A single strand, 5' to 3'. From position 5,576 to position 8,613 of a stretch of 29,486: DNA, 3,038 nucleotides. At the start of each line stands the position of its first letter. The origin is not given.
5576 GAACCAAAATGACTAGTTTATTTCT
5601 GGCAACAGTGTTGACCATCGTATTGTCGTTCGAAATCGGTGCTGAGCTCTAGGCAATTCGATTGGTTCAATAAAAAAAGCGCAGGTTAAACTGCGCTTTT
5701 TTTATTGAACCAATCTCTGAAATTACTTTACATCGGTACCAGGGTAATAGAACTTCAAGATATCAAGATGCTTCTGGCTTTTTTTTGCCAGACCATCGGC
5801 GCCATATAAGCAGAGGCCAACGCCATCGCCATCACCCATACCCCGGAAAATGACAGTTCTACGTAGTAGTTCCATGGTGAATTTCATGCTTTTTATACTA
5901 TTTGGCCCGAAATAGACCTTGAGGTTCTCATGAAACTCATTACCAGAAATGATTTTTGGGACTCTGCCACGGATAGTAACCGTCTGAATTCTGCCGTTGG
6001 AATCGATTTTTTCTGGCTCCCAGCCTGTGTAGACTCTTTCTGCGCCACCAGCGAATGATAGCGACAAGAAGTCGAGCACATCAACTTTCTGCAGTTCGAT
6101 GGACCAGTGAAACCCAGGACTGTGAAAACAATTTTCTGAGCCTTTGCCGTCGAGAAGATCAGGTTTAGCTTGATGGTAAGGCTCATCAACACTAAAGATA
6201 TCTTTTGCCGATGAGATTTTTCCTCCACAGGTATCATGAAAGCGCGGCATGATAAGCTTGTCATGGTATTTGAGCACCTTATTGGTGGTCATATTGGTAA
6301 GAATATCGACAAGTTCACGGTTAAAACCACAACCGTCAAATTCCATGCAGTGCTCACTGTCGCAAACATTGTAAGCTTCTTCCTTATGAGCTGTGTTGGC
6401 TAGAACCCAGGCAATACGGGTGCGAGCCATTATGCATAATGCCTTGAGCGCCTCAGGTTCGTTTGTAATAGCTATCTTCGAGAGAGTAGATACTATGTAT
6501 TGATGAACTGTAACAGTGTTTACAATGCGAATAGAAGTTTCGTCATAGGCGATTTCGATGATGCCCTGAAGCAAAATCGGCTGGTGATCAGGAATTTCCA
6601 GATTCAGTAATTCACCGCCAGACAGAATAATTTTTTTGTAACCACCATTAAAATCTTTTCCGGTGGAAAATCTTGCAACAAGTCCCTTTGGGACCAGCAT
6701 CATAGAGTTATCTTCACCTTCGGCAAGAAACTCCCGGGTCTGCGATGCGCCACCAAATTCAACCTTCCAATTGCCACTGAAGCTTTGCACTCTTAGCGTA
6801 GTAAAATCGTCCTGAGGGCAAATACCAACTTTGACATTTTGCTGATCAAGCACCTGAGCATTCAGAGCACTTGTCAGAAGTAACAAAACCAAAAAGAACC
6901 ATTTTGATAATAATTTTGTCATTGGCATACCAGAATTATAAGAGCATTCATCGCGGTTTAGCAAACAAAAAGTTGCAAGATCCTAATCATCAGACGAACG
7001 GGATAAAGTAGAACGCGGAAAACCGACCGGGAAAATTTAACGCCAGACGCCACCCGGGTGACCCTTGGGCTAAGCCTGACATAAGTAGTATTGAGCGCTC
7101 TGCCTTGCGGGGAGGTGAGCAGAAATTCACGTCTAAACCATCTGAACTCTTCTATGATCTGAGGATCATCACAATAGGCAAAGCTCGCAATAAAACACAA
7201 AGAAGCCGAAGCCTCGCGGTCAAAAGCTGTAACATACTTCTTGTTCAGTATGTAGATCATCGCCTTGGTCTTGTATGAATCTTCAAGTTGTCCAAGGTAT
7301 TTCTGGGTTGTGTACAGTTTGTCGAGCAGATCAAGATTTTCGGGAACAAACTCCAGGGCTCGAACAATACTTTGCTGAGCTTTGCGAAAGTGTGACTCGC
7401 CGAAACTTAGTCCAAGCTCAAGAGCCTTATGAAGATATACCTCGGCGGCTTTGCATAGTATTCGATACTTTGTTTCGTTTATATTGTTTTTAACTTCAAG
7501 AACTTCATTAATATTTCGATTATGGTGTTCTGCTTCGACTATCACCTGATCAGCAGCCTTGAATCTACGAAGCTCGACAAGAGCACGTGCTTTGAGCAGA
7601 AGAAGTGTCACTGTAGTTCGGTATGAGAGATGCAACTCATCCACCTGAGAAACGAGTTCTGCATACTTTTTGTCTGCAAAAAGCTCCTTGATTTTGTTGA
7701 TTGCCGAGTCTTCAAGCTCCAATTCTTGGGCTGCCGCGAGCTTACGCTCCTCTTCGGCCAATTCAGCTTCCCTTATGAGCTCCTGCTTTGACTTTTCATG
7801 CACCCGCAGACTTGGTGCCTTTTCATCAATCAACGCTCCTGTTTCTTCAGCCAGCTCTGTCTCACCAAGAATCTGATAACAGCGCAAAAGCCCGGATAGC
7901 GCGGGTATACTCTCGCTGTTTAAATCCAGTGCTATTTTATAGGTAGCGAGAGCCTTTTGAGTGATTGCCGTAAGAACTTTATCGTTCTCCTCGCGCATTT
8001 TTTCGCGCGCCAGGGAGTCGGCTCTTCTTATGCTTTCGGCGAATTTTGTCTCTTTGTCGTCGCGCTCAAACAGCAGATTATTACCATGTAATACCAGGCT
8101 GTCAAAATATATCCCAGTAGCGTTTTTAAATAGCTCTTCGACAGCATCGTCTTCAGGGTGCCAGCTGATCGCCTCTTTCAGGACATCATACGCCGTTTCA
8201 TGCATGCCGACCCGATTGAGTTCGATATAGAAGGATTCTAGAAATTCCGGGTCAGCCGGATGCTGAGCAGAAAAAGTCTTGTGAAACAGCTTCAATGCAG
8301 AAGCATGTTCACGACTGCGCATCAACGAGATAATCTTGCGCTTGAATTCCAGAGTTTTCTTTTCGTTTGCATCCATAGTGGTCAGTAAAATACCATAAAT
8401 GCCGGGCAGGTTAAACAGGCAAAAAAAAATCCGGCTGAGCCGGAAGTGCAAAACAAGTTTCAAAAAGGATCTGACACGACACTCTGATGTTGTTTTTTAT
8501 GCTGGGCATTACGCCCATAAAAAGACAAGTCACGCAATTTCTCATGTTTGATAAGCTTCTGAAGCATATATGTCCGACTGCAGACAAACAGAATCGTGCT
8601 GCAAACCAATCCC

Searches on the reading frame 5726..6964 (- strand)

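Call 88: search_protein_families(library=pfam, proteins=[window:5726-6964:-], max_evalue=0.001)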
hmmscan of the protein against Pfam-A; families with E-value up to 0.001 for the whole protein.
window:5726-6964:- (413 aa): 1 family
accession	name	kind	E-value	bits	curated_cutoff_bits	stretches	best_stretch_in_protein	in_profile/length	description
PF08486.15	SpoIID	-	9.6e-09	36.2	23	1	142-233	2-97/97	Stage II sporulation protein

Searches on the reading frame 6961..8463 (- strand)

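Call 88: search_protein_families(library=pfam, proteins=[window:6961-8463:-], max_evalue=0.001)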
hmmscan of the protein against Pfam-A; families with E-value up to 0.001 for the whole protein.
window:6961-8463:- (501 aa): 1 family
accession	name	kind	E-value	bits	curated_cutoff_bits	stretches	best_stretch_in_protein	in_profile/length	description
PF14559.12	TPR_19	-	4.6e-06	27.3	25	0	169-218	8-57/68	Tetratricopeptide repeat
